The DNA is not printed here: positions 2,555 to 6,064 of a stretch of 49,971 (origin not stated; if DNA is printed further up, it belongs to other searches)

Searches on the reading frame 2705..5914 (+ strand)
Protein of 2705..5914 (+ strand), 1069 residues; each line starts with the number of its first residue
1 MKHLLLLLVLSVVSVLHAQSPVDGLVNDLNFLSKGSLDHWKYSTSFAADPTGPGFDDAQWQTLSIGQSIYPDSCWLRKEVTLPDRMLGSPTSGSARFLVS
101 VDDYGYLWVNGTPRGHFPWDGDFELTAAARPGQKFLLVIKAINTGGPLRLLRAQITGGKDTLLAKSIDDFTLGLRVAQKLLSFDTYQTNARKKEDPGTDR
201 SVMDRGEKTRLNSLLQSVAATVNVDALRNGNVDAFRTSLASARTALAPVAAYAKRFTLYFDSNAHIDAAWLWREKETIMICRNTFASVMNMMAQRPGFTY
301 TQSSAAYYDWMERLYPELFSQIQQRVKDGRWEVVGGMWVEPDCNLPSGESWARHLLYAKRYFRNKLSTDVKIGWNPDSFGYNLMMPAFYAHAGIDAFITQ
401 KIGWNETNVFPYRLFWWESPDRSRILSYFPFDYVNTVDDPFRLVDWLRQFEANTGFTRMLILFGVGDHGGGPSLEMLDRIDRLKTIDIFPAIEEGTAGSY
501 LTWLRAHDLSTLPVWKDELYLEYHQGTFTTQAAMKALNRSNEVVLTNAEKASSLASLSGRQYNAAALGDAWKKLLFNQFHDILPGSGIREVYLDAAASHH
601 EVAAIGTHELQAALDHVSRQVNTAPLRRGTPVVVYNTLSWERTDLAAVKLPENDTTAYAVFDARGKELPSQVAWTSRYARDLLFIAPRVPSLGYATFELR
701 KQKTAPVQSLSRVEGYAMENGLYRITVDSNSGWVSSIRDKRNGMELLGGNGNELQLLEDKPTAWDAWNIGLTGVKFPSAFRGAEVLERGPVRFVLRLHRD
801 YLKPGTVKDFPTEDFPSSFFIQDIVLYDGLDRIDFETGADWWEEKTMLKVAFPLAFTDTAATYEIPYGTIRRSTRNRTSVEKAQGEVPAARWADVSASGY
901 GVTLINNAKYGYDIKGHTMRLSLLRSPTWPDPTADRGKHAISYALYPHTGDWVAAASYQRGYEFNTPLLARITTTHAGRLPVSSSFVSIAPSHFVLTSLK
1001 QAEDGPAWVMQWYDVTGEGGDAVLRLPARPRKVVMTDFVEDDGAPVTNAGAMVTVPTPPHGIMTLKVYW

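Call 83: search_protein_families(library=pfam, proteins=[window:2705-5914:+], max_evalue=0.00001)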
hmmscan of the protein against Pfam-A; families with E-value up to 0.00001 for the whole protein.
window:2705-5914:+ (1069 aa): 4 families
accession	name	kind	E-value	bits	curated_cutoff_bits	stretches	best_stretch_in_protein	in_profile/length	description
PF01074.27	Glyco_hydro_38N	-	2.1e-70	237.6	25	1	263-515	7-269/270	Glycosyl hydrolases family 38 N-terminal domain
PF07748.19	Glyco_hydro_38C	-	6.5e-52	177.2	25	1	718-932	1-205/206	Glycosyl hydrolases family 38 C-terminal domain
PF09261.16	Alpha-mann_mid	-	1.2e-23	83.5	31.1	1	522-614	1-93/96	Alpha mannosidase middle domain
PF17677.7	Glyco_hydro38C2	-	4.5e-06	27.1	22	1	993-1065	1-72/72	Glycosyl hydrolases family 38 C-terminal beta sandwich domain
